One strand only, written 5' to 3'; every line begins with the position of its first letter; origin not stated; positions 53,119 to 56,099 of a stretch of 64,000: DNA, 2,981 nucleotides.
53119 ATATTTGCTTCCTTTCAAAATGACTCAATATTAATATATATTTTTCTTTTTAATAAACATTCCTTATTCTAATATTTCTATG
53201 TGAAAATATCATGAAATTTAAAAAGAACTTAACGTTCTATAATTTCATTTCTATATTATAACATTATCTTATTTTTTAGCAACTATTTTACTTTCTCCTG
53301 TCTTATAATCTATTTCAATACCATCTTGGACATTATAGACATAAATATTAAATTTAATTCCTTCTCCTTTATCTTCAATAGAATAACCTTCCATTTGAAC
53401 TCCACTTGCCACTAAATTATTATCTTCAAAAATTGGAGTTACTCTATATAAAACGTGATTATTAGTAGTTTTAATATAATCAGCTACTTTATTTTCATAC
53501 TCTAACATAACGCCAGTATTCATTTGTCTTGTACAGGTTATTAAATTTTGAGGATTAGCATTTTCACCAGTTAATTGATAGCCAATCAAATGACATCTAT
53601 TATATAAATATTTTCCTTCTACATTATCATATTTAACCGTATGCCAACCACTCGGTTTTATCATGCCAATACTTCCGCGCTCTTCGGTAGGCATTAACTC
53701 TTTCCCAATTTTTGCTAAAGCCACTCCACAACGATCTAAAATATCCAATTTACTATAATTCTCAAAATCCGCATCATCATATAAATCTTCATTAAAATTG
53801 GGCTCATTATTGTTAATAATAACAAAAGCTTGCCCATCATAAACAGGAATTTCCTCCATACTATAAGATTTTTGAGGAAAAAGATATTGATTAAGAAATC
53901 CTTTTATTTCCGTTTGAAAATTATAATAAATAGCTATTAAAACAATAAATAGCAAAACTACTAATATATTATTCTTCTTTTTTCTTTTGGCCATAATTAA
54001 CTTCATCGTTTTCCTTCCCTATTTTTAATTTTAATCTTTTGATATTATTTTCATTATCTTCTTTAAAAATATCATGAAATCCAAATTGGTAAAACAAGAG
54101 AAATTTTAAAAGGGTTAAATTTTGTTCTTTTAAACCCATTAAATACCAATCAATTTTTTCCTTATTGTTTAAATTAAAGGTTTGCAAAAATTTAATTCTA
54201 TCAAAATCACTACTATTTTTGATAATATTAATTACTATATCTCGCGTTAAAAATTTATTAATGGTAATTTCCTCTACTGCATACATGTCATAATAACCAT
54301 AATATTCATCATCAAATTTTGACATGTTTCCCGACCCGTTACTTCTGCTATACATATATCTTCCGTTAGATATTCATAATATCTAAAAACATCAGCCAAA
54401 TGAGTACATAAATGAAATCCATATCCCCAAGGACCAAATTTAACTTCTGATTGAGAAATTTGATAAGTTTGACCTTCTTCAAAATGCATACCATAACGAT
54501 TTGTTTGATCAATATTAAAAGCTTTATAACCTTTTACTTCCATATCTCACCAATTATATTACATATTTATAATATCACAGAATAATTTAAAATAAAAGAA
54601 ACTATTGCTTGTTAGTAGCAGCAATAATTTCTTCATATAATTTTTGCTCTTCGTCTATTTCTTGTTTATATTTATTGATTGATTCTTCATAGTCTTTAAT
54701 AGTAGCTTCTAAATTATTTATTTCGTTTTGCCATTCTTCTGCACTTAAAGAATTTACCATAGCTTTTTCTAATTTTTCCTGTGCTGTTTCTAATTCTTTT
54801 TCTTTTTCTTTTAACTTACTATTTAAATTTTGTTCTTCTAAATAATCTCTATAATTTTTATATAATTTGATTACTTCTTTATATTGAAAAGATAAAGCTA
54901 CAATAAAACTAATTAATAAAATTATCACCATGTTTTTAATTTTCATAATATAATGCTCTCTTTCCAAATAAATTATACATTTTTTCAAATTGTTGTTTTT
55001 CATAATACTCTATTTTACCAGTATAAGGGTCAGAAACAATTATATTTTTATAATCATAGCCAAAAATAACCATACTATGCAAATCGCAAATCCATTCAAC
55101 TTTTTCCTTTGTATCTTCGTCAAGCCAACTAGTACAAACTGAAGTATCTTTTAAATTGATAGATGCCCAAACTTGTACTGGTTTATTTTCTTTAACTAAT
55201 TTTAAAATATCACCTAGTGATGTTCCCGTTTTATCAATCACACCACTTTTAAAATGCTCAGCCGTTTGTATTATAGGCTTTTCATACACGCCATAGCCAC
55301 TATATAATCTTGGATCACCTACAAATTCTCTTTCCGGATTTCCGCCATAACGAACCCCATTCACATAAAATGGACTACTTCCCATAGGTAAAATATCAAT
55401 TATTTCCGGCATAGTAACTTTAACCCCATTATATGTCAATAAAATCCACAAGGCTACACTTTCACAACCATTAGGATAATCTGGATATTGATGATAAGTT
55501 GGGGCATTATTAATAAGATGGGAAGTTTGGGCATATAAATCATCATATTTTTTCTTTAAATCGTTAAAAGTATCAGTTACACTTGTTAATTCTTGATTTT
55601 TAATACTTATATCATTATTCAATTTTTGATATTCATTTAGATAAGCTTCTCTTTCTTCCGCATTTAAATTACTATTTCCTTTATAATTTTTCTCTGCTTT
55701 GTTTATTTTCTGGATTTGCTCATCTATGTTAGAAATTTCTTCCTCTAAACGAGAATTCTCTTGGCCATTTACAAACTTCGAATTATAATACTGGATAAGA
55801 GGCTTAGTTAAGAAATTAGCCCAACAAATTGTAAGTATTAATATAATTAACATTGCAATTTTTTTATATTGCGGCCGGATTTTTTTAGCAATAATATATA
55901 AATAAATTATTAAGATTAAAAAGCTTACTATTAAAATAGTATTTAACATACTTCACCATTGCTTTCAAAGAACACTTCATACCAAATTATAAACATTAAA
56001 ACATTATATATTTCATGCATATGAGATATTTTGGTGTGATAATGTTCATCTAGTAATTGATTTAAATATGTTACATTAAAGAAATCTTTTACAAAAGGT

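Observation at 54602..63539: Tightly coupled seven-gene operon predicted to build and amidate a non-canonical peptidoglycan side chain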

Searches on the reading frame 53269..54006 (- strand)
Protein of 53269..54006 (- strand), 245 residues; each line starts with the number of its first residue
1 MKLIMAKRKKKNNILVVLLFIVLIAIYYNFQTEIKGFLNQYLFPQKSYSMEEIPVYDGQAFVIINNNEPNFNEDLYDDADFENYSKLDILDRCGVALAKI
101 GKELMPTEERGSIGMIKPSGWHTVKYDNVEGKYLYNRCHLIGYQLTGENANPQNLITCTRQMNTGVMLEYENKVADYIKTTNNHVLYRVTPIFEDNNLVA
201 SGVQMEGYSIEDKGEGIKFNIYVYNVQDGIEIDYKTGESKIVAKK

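Call 4: search_protein_families(library=pfam, proteins=[window:53269-54006:-], max_evalue=0.01)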
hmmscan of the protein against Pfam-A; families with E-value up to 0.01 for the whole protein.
window:53269-54006:- (245 aa): 2 families
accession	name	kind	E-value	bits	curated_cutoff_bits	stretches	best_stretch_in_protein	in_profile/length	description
PF13930.12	Endonuclea_NS_2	-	2e-26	93.2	27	1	79-207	7-128/132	DNA/RNA non-specific endonuclease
PF01223.29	Endonuclease_NS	-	1.3e-07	31.9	23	1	119-198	66-151/223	DNA/RNA non-specific endonuclease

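Call 5: search_protein_families(library=ncbifam, proteins=[window:53269-54006:-], max_evalue=0.01)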
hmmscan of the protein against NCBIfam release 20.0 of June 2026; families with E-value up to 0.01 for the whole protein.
window:53269-54006:- (245 aa): 0 families

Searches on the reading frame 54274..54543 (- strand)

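Call 4: search_protein_families(library=pfam, proteins=[window:54274-54543:-], max_evalue=0.01)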
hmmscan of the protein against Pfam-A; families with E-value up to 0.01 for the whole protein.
window:54274-54543:- (89 aa): 1 family
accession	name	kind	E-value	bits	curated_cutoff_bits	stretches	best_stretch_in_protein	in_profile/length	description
PF24703.2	DUF7666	-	5.5e-12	46.5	27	1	3-72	1-67/95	Domain of unknown function (DUF7666)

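Call 5: search_protein_families(library=ncbifam, proteins=[window:54274-54543:-], max_evalue=0.01)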
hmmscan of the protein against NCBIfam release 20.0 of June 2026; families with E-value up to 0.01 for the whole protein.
window:54274-54543:- (89 aa): 0 families

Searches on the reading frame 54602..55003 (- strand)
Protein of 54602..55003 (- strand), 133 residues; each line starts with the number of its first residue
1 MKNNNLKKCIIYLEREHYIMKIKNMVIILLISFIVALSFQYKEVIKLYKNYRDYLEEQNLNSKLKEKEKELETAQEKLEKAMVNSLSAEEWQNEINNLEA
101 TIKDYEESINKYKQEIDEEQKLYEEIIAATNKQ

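Call 4: search_protein_families(library=pfam, proteins=[window:54602-55003:-], max_evalue=0.01)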
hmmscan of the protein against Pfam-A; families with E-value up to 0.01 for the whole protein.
window:54602-55003:- (133 aa): 5 families
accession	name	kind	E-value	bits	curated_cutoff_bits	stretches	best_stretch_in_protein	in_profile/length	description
PF03938.19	OmpH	-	0.0018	19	32.4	1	35-131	11-105/141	Outer membrane protein (OmpH-like)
PF05823.17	Gp-FAR-1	-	0.0068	17.3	29.2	1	38-131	19-116/149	Nematode fatty acid retinoid binding protein (Gp-FAR-1)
PF14584.11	DUF4446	-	0.007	16.8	27.4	1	19-84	2-67/150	Protein of unknown function (DUF4446)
PF13779.11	DUF4175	-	0.0073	14.8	27.3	1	63-121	480-538/825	Domain of unknown function (DUF4175)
PF07544.18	Med9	-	0.0095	16.4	26.9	0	71-116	35-80/80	RNA polymerase II transcription mediator complex subunit 9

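Call 5: search_protein_families(library=ncbifam, proteins=[window:54602-55003:-], max_evalue=0.01)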
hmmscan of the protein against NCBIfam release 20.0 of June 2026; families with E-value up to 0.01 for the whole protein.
window:54602-55003:- (133 aa): 4 families
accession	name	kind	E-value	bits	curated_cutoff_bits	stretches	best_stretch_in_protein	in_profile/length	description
NF047368.1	collar_FlbB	equivalog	0.00074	19.4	110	1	25-125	7-106/193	periplasmic-type flagellar collar protein FlbB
TIGR02872.1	spore_ytvI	equivalog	0.0019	17.7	198.15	1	6-110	36-140/341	sporulation integral membrane protein YtvI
NF045487.1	ASRP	equivalog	0.0024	16.6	300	1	57-126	158-230/593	archaea-specific SMC-related protein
TIGR01845.1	outer_NodT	subfamily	0.0079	15.1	210.05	1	43-115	170-243/460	efflux transporter outer membrane subunit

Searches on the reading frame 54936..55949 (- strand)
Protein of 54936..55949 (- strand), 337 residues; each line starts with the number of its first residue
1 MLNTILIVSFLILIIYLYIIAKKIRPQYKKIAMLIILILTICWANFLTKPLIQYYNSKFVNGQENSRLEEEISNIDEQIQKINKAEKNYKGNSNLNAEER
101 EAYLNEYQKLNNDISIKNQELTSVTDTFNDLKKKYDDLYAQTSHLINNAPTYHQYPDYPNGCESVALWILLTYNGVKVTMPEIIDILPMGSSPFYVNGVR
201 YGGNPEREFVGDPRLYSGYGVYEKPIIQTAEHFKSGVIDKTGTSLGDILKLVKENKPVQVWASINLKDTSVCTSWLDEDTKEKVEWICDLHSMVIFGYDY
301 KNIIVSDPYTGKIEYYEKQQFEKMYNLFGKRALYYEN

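Call 4: search_protein_families(library=pfam, proteins=[window:54936-55949:-], max_evalue=0.01)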
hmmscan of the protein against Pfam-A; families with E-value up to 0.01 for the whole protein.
window:54936-55949:- (337 aa): 5 families
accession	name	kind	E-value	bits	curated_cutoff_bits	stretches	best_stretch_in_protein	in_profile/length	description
PF13529.12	Peptidase_C39_2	-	3.8e-22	79.8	24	1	148-309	2-143/143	Peptidase_C39 like family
PF14362.11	DUF4407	-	0.00038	20.3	31.3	1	8-143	54-172/297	Domain of unknown function (DUF4407)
PF14965.11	BRI3BP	-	0.0029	17.6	27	1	10-85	110-177/179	Negative regulator of p53/TP53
PF12725.13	DUF3810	-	0.003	17.4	28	1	6-120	29-150/311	Protein of unknown function (DUF3810)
PF06785.16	UPF0242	-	0.0039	17.7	33.5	1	31-147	45-153/194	Uncharacterised protein family (UPF0242) N-terminus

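Call 5: search_protein_families(library=ncbifam, proteins=[window:54936-55949:-], max_evalue=0.01)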
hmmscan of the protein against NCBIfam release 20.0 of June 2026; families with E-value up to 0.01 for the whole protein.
window:54936-55949:- (337 aa): 8 families
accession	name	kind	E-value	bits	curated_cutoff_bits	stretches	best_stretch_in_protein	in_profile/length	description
NF008438.0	PRK11281.1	equivalog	0.00051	17.9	991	1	52-145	144-239/1113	mechanosensitive channel MscK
NF002244.0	PRK01156.1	equivalog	0.00065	17.9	847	1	62-137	475-547/895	DNA double-strand break repair ATPase Rad50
NF045993.1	MAG0130_MAG3770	subfamily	0.0014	18.6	85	1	4-60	23-81/140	MAG0130/MAG3770 family membrane protein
TIGR04523.1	Mplasa_alph_rch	subfamily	0.0015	16.5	270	1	63-145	554-636/745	helix-rich protein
TIGR04527.1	mycoplas_twoTM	subfamily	0.0038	16.9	125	1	55-148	41-135/248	MG_279/MG_280 family protein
NF045780.1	TrlF_fam_ATP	equivalog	0.0065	15.2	350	1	58-147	465-551/944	TrlF family AAA-like ATPase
TIGR00939.1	2a57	subfamily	0.0082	14.9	297.5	0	27-109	176-258/439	nucleoside Transporter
NF041034.1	Rad50_Sulf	equivalog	0.0088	13.9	1000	0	63-142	493-575/872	DNA double-strand break repair ATPase Rad50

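Call 65: search_solved_structures(query=window:54936-55949:-, max_evalue=1)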
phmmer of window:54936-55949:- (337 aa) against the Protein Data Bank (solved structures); distinct sequences matched with E-value up to 1: 2.
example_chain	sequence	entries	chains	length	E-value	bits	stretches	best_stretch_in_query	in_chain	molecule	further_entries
3erv_A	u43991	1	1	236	6.1e-20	75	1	137-335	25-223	putative C39-like peptidase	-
8b8b_A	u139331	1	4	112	0.66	12.5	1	63-143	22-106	Munia Bornavirus 1 phosphoprotein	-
